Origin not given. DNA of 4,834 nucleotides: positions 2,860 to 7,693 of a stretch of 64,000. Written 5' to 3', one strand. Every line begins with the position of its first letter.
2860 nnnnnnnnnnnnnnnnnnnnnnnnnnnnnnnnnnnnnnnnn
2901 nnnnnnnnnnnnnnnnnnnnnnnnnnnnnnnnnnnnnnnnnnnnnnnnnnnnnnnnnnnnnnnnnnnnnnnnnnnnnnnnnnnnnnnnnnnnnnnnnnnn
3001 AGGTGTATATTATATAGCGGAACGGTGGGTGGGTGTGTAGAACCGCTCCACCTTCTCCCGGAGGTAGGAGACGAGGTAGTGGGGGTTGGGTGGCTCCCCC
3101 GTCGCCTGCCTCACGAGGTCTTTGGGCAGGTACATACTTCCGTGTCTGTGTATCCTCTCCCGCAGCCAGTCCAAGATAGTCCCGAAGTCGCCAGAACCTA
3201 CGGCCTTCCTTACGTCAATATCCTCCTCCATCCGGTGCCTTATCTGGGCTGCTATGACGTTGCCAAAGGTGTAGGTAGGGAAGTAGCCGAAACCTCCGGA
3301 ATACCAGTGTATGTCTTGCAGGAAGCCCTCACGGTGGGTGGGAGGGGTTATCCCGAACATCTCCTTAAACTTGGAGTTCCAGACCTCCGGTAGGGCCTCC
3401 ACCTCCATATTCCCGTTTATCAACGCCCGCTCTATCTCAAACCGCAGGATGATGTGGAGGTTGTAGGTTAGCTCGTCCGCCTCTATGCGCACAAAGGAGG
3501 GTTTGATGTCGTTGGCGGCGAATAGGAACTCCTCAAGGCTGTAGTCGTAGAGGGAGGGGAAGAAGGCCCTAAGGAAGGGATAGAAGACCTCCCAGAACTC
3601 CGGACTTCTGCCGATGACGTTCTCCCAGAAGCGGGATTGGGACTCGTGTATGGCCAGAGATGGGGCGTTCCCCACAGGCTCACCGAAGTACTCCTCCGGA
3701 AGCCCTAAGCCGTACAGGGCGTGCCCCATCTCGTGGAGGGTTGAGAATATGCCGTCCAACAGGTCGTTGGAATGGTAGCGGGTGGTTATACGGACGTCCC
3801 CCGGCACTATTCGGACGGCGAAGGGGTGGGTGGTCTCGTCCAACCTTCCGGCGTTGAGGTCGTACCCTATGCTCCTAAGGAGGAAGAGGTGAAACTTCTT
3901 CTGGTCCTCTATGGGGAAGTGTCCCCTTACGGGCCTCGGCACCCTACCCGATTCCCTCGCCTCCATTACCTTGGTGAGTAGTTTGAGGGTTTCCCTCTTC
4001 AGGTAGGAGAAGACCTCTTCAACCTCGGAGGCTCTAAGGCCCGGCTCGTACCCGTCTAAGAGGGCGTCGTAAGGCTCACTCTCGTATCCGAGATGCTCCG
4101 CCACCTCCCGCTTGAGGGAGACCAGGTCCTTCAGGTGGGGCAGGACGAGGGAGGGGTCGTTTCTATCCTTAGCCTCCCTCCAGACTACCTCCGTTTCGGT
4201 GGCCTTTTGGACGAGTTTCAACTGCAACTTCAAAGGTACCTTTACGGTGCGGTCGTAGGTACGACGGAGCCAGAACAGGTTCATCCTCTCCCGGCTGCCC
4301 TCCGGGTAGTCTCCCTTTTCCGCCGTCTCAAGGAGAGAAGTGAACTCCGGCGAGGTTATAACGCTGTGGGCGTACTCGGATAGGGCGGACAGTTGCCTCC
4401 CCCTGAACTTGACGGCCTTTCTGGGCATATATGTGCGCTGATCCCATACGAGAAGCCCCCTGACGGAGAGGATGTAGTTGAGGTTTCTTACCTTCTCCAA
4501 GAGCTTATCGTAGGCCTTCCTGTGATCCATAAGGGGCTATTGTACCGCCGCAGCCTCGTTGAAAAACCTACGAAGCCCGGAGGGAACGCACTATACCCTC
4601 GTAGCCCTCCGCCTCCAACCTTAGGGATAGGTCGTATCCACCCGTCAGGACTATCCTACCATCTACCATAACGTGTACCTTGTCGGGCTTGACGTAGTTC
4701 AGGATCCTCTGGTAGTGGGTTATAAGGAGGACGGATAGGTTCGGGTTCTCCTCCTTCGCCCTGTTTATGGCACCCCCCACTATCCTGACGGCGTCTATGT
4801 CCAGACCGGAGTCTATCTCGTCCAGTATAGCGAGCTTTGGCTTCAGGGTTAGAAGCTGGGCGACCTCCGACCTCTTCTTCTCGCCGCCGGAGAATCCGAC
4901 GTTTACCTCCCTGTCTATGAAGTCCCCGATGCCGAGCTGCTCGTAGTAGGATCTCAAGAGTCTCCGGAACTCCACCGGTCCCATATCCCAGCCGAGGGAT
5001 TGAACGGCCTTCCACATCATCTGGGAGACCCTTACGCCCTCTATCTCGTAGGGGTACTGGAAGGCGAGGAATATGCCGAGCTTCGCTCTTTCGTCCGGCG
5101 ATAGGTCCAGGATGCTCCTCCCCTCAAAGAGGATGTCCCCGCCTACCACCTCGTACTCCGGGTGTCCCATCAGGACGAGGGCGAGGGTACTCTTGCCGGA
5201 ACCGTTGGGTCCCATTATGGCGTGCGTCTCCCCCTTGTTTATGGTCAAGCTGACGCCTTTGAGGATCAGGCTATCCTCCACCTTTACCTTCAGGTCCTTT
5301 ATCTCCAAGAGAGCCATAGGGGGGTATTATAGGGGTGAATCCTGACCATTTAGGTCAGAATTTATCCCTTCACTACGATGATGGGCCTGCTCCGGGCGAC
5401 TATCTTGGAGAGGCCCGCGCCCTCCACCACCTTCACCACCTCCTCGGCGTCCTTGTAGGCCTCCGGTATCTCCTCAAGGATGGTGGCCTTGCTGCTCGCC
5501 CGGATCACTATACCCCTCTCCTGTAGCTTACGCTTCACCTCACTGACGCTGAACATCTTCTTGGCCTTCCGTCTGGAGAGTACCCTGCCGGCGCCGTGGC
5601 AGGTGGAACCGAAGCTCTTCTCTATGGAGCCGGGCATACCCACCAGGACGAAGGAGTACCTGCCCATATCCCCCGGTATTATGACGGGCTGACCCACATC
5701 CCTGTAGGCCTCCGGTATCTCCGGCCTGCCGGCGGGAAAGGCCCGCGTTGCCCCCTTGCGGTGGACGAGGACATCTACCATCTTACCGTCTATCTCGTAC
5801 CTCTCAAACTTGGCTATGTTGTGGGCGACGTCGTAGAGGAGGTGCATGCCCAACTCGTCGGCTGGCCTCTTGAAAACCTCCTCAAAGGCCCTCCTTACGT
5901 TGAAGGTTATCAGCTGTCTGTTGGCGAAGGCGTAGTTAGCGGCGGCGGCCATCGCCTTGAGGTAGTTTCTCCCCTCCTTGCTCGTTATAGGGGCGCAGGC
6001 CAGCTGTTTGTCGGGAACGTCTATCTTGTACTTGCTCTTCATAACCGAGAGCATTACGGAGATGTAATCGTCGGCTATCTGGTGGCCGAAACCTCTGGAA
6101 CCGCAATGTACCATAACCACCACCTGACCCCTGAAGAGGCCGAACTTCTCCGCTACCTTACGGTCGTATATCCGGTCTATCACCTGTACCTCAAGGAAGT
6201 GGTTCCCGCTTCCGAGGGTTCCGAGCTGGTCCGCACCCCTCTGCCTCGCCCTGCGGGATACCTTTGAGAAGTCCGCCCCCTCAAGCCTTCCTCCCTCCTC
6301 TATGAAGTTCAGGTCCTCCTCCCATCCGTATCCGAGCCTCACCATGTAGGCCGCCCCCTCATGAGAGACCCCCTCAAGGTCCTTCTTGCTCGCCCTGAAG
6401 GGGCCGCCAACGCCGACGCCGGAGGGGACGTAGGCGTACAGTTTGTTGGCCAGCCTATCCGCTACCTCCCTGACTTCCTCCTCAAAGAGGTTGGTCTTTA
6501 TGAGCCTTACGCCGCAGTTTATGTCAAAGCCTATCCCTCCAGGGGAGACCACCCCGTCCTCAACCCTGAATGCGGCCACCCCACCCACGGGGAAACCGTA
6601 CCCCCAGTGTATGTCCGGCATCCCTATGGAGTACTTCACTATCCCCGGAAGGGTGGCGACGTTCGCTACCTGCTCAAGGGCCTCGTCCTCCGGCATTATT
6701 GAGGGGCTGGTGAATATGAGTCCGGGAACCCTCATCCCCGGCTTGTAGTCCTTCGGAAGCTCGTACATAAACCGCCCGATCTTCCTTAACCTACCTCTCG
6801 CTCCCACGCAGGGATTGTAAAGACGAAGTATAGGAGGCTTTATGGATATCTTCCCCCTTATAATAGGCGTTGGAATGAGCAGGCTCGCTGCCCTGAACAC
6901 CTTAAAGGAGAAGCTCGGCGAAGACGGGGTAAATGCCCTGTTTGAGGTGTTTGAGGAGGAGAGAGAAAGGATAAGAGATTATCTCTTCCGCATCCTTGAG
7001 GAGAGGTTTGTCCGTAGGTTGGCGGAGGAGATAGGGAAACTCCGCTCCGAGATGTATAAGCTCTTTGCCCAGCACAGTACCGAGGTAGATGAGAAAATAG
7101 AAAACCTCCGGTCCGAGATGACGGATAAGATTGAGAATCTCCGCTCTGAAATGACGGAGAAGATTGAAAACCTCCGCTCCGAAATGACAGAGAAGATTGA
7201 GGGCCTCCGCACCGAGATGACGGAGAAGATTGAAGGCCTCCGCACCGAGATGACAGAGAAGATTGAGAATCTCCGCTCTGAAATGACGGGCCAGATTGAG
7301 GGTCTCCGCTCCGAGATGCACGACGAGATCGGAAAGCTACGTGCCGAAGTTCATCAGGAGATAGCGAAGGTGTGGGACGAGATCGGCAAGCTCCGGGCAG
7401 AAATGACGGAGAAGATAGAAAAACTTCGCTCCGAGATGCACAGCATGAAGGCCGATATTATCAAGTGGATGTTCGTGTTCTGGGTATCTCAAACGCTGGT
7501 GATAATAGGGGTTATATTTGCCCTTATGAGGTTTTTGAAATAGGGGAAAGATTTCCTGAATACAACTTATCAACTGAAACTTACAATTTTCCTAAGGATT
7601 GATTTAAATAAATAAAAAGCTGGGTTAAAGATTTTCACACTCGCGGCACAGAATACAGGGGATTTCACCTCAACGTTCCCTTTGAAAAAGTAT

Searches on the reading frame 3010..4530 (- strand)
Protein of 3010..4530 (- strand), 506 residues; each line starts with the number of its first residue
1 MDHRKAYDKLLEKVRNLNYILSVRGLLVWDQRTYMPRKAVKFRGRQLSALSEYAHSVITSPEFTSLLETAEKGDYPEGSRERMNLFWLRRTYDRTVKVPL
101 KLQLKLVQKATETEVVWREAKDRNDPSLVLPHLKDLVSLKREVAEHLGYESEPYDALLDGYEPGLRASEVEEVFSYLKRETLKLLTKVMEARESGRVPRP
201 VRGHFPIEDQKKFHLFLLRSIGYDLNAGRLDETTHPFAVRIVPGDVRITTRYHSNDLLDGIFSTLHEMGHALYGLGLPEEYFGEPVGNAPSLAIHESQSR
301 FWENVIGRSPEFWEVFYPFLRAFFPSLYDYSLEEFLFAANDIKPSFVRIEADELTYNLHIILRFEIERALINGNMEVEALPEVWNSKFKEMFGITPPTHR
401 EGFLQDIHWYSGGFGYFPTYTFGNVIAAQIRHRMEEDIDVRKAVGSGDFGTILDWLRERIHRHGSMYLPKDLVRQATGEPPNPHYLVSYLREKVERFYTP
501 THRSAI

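Call 29: find_homologous_proteins(query=window:3010-4530:-, max_evalue=1e-50)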
Query window:3010-4530:- (506 aa): 7996 proteins with E <= 1e-50 among 8000 candidates; the best 120 are listed.
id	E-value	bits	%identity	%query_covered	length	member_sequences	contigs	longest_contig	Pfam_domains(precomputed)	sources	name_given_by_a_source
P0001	0.0e+0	1167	100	100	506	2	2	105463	PF02074.22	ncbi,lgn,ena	-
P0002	8.5e-268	907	76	99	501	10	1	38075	PF02074.22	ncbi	-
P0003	1.9e-253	860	74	98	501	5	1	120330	PF02074.22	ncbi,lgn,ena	-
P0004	2.7e-241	820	70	98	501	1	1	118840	PF02074.22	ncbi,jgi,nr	ncbi:MAG: carboxypeptidase M32 [Thermotogae bacterium]|nr:carboxypeptidase M32 [Thermotogota bacteri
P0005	1.5e-221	755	64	98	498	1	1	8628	PF02074.22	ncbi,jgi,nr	ncbi:MAG: carboxypeptidase M32 [Thermotogae bacterium]|nr:carboxypeptidase M32 [Thermotogota bacteri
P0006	3.4e-178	612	56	98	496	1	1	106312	PF02074.22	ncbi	-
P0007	1.6e-177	609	56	98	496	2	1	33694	PF02074.22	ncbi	-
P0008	6.7e-177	607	55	98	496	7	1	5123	PF02074.22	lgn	-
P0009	2.8e-176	605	55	98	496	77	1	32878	PF02074.22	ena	-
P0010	4.4e-161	555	52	98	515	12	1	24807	PF02074.22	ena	-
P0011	1.8e-159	550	51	97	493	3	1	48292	PF02074.22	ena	-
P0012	4.3e-159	549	51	98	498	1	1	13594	PF02074.22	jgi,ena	-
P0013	1.3e-158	547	52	98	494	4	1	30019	PF02074.22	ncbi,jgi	-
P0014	2.3e-155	536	49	98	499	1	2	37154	PF02074.22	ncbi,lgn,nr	ncbi:MAG: carboxypeptidase M32 [candidate division WOR-3 bacterium]|nr:carboxypeptidase M32 [candida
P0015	1.1e-154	534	49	97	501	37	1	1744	PF02074.22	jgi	jgi:carboxypeptidase Taq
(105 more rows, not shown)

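Call 30: find_encoding_contigs(protein=P0002, flank=6000, max_places=3)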
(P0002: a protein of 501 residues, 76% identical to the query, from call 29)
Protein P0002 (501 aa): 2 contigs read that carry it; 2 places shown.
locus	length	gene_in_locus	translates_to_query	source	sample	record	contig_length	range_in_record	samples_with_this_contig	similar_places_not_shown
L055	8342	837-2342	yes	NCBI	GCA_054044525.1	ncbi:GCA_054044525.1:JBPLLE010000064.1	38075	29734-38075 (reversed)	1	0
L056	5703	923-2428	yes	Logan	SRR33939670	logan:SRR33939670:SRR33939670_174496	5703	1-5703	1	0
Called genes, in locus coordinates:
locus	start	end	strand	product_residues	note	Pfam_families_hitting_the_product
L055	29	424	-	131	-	PF03652:RuvX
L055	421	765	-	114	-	PF01242:PTPS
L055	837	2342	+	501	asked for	PF02074:Peptidase_M32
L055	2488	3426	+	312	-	PF08331:QueG_DUF1730, PF00037:Fer4 (weak), PF13237:Fer4_10 (faint), PF12838:Fer4_7 (faint), PF13484:Fer4_16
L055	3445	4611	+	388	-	PF02113:Peptidase_S13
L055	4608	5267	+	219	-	PF11306:DUF3108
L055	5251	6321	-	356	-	PF03462:PCRF, PF00472:RF-1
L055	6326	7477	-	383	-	-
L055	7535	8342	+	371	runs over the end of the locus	PF00226:DnaJ, PF01556:DnaJ_C, PF00684:DnaJ_CXXCXGXG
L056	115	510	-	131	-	PF03652:RuvX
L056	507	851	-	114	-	PF01242:PTPS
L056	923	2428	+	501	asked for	PF02074:Peptidase_M32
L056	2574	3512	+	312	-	PF08331:QueG_DUF1730, PF00037:Fer4 (weak), PF13237:Fer4_10 (faint), PF12838:Fer4_7 (faint), PF13484:Fer4_16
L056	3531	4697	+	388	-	PF02113:Peptidase_S13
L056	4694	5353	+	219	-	PF11306:DUF3108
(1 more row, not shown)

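Call 31: find_encoding_contigs(protein=P0003, flank=6000, max_places=3)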
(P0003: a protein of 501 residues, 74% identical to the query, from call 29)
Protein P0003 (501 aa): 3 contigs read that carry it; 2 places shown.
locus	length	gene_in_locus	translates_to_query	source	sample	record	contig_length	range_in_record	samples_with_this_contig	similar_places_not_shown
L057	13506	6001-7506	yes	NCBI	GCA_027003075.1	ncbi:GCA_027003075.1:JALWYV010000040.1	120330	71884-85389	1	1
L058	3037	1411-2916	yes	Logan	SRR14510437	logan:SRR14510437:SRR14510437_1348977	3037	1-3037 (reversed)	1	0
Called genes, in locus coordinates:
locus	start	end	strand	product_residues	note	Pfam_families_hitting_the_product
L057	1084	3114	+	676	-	PF00133:tRNA-synt_1, PF09334:tRNA-synt_1g, PF08264:Anticodon_1, PF19303:Anticodon_3, PF01588:tRNA_bind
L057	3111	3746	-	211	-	PF18912:DZR_2 (weak), PF00156:Pribosyltran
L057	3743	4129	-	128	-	PF14489:QueF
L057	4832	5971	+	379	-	PF07690:MFS_1, PF12832:MFS_1_like, PF07690:MFS_1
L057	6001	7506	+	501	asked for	PF02074:Peptidase_M32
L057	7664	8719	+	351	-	-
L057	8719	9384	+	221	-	PF07224:Chlorophyllase (weak), PF00561:Abhydrolase_1 (faint), PF12146:Hydrolase_4 (faint), PF12697:Abhydrolase_6 (weak)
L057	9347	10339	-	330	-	PF02463:SMC_N (weak), PF13476:AAA_23, PF13304:AAA_21 (weak)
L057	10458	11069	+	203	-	PF01209:Ubie_methyltran, PF13489:Methyltransf_23, PF13847:Methyltransf_31, PF08241:Methyltransf_11, PF08242:Methyltransf_12 (weak), PF13649:Methyltransf_25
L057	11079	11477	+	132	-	-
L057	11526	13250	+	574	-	PF00664:ABC_membrane, PF00005:ABC_tran, PF13304:AAA_21 (faint)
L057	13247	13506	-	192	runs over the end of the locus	PF01174:SNO, PF00117:GATase (faint), PF07685:GATase_3 (weak)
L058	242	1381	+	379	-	PF07690:MFS_1, PF12832:MFS_1_like, PF07690:MFS_1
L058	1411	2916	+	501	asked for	PF02074:Peptidase_M32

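Call 32: find_encoding_contigs(protein=P0004, flank=6000, max_places=3)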
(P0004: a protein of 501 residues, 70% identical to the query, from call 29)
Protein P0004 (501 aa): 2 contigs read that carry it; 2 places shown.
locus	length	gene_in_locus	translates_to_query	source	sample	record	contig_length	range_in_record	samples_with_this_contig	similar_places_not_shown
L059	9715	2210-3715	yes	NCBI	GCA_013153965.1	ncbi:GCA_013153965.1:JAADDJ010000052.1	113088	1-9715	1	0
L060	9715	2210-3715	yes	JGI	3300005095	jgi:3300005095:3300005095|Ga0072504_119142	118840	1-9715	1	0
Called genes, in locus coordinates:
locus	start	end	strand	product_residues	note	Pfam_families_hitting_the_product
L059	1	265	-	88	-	?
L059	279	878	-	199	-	-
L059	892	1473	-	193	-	-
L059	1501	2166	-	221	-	PF00005:ABC_tran, PF13304:AAA_21 (faint)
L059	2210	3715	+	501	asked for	PF02074:Peptidase_M32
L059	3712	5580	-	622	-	PF01578:Cytochrom_C_asm, PF16327:CcmF_C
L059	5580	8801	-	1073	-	PF11028:TMEM260_N, PF28495:TMEM260_2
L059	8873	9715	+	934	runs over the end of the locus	PF00005:ABC_tran (faint), PF02463:SMC_N (faint), PF03193:RsgA_GTPase (faint), PF05729:NACHT (faint), PF13175:AAA_15 (faint), PF13191:AAA_16 (faint), PF17760:UvrA_inter, PF17755:UvrA_DNA-bind, +5 more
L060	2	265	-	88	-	?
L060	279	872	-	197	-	-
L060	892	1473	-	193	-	-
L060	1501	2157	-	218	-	PF00005:ABC_tran, PF13304:AAA_21 (faint)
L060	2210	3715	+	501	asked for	PF02074:Peptidase_M32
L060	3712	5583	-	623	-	PF01578:Cytochrom_C_asm, PF16327:CcmF_C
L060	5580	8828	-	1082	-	PF11028:TMEM260_N, PF28495:TMEM260_2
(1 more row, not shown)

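Call 55: list_cluster_members(proteins=[window:3010-4530:-, window:1313-2227:+, window:55856-56494:-, window:52910-54121:-])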
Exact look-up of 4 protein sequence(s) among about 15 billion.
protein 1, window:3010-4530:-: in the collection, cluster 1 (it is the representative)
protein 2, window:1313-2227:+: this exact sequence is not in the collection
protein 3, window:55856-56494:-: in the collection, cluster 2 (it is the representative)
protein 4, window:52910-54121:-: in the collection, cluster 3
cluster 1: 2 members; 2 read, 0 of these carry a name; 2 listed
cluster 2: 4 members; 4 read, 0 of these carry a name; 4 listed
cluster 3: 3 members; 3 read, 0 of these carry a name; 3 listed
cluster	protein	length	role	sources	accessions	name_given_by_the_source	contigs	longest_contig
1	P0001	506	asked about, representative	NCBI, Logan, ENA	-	-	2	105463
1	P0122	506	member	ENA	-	-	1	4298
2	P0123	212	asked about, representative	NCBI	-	-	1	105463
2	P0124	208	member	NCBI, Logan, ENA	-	-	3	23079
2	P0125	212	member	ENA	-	-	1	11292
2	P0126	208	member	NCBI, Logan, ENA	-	-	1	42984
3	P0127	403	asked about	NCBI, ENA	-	-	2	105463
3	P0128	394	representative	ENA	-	-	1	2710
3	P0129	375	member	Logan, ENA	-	-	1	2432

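Call 56: find_encoding_contigs(protein=P0124, flank=4000, max_places=4)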
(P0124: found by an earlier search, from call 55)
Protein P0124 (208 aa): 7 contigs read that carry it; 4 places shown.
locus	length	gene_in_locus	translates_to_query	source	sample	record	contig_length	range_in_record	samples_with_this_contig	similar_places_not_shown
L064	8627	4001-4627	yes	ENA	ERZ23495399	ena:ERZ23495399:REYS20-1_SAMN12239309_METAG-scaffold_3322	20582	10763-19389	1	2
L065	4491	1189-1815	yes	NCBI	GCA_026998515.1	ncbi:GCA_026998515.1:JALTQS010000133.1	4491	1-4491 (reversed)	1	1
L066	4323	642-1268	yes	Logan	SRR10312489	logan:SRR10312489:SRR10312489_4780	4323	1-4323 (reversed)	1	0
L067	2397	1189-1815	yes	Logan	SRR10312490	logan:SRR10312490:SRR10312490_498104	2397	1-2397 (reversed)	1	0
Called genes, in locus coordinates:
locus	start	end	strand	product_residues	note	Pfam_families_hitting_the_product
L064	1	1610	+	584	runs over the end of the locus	-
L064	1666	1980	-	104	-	PF01910:Thiamine_BP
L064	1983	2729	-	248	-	PF00535:Glycos_transf_2, PF13641:Glyco_tranf_2_3 (weak)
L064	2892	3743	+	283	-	PF02517:Rce1-like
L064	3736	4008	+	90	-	PF24038:DUF7347 (weak), PF12840:HTH_20, PF24034:DUF7343 (weak), PF01022:HTH_5, PF13412:HTH_24, PF08279:HTH_11 (faint), PF12802:MarR_2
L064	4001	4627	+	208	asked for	PF07853:DUF1648, PF13630:SdpI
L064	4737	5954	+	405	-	PF01555:N6_N4_Mtase, PF01170:UPF0020 (weak)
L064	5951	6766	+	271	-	PF09520:HinfI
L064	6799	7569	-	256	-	PF00378:ECH_1, PF16113:ECH_2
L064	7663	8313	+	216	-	-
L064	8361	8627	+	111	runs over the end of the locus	-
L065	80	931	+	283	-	PF02517:Rce1-like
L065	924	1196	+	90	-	PF24038:DUF7347 (weak), PF12840:HTH_20, PF24034:DUF7343 (weak), PF01022:HTH_5, PF13412:HTH_24, PF08279:HTH_11 (faint), PF12802:MarR_2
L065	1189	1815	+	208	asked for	PF07853:DUF1648, PF13630:SdpI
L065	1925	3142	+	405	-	PF01555:N6_N4_Mtase, PF01170:UPF0020 (weak)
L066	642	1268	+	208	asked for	PF07853:DUF1648, PF13630:SdpI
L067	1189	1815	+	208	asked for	PF07853:DUF1648, PF13630:SdpI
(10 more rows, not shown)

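Call 57: find_encoding_contigs(protein=P0126, flank=4000, max_places=3)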
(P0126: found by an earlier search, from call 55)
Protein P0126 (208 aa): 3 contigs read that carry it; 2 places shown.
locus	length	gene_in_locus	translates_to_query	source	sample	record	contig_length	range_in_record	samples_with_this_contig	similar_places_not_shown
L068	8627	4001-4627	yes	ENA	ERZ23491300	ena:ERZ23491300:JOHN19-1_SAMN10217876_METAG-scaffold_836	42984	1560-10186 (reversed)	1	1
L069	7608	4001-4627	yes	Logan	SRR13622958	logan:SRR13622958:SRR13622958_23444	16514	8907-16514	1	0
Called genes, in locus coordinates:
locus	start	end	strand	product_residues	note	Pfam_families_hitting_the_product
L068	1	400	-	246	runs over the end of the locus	PF00106:adh_short, PF08659:KR, PF13460:NAD_binding_10 (faint), PF13561:adh_short_C2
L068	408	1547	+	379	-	PF13439:Glyco_transf_4, PF13579:Glyco_trans_4_4, PF00534:Glycos_transf_1, PF13524:Glyco_trans_1_2 (weak), PF13692:Glyco_trans_1_4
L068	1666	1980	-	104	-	PF01910:Thiamine_BP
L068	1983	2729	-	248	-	PF00535:Glycos_transf_2, PF13641:Glyco_tranf_2_3 (weak)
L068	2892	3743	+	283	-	PF02517:Rce1-like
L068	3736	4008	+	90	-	PF24038:DUF7347 (weak), PF12840:HTH_20, PF24034:DUF7343 (weak), PF01022:HTH_5, PF13412:HTH_24, PF12802:MarR_2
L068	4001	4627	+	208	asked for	PF07853:DUF1648, PF13630:SdpI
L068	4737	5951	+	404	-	PF01555:N6_N4_Mtase, PF01170:UPF0020 (weak)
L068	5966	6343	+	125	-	PF09520:HinfI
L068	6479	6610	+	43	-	-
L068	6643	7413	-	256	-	PF00378:ECH_1, PF16113:ECH_2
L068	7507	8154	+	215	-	-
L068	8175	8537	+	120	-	-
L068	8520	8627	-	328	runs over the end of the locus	-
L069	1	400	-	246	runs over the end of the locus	PF00106:adh_short, PF08659:KR, PF13460:NAD_binding_10 (faint), PF13561:adh_short_C2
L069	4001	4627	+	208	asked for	PF07853:DUF1648, PF13630:SdpI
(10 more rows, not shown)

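Call 58: find_encoding_contigs(protein=P0122, flank=4000, max_places=3)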
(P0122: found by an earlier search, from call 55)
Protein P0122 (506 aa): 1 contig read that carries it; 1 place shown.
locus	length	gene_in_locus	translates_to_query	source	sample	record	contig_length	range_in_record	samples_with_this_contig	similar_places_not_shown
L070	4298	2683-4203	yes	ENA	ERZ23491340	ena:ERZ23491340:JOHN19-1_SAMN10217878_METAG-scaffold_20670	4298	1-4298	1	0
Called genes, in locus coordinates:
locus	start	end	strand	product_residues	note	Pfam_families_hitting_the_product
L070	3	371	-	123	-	?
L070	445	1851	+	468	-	PF01139:RtcB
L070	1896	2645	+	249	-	PF02463:SMC_N (faint), PF00005:ABC_tran, PF13304:AAA_21 (faint)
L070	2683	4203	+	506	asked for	PF02074:Peptidase_M32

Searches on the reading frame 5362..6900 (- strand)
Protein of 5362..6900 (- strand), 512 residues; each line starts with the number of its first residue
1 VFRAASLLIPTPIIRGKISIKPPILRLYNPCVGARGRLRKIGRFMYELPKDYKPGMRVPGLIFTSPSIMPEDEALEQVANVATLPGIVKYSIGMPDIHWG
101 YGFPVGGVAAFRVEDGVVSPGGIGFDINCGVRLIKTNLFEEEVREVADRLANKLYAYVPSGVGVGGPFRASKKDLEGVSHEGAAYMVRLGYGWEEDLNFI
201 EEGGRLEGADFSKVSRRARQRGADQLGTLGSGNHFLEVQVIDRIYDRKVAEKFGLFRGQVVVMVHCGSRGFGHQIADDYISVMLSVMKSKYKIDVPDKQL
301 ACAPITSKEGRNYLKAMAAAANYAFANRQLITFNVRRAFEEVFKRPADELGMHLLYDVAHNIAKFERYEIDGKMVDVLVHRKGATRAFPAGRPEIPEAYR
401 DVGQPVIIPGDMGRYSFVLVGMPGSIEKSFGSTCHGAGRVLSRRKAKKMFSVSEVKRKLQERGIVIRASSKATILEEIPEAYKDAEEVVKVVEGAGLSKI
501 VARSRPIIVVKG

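Call 110: search_protein_families(library=pfam, proteins=[window:5362-6900:-], max_evalue=0.01)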
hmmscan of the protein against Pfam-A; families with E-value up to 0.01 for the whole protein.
window:5362-6900:- (512 aa): 1 family
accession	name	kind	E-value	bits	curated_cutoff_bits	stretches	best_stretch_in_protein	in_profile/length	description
PF01139.22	RtcB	-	1.1e-175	585.4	27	1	77-512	1-426/426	tRNA-splicing ligase RtcB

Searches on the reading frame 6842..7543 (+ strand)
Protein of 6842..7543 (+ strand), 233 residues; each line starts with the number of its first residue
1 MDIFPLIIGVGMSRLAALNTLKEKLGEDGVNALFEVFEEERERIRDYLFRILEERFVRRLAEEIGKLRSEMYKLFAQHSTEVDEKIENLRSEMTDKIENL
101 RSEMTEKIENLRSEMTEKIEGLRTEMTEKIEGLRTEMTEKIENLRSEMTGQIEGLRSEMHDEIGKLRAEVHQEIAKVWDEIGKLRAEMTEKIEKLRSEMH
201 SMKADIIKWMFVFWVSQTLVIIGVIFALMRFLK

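Call 110: search_protein_families(library=pfam, proteins=[window:6842-7543:+], max_evalue=0.01)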
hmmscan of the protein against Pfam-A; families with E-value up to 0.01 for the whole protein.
window:6842-7543:+ (233 aa): 30 families (the best 25 are shown)
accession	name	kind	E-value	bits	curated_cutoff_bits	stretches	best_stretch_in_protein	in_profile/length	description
PF01442.23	Apolipoprotein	-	2.9e-14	53.7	90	1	54-209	25-184/190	Apolipoprotein A1/A4/E domain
PF07798.16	CCDC90-like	-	1.1e-09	38.9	33.5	1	111-226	62-173/175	Coiled-coil domain-containing protein 90-like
PF04513.17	Baculo_PEP_C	-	5.9e-09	36.5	38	2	95-149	41-95/140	Baculovirus polyhedron envelope protein, PEP, C terminus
PF07464.16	ApoLp-III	-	2.3e-07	31.5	36.3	1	66-148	18-114/146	Apolipophorin-III precursor (apoLp-III)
PF07902.16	Gp58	-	3.1e-07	29.5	34.5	1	58-176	146-263/594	gp58-like protein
PF10444.14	Nbl1_Borealin_N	-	9.7e-07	28.8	24.4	0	97-126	6-35/57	Nbl1 / Borealin N terminal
PF02520.22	ANIS5_cation-bd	-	8e-06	26.3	29.3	1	128-201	22-96/109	SXP/RAL-2 family protein Ani s 5-like, metal-binding domain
PF06705.16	SF-assemblin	-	1.7e-05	24.8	30.6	1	91-208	8-128/247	SF-assemblin/beta giardin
PF14362.11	DUF4407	-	3.4e-05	23.7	31.3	1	80-207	107-226/297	Domain of unknown function (DUF4407)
PF07889.17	DUF1664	-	6.6e-05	23.4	34.6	0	74-148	45-117/124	Protein of unknown function (DUF1664)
PF09769.14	ApoO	-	0.00014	22.2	31.4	0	157-227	14-84/131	Apolipoprotein O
PF09388.15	SpoOE-like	-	0.0002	21.7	23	0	60-76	1-17/42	Spo0E like sporulation regulatory protein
PF25600.1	TRIM_CC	-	0.00029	21.1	30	0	105-169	15-79/142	TRIM protein coiled-coil region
PF11068.13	YlqD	-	0.00032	21.5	27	0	132-202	16-86/131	YlqD protein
PF07352.17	Phage_Mu_Gam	-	0.00056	20.3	28.3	0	162-210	10-58/149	Bacteriophage Mu Gam like protein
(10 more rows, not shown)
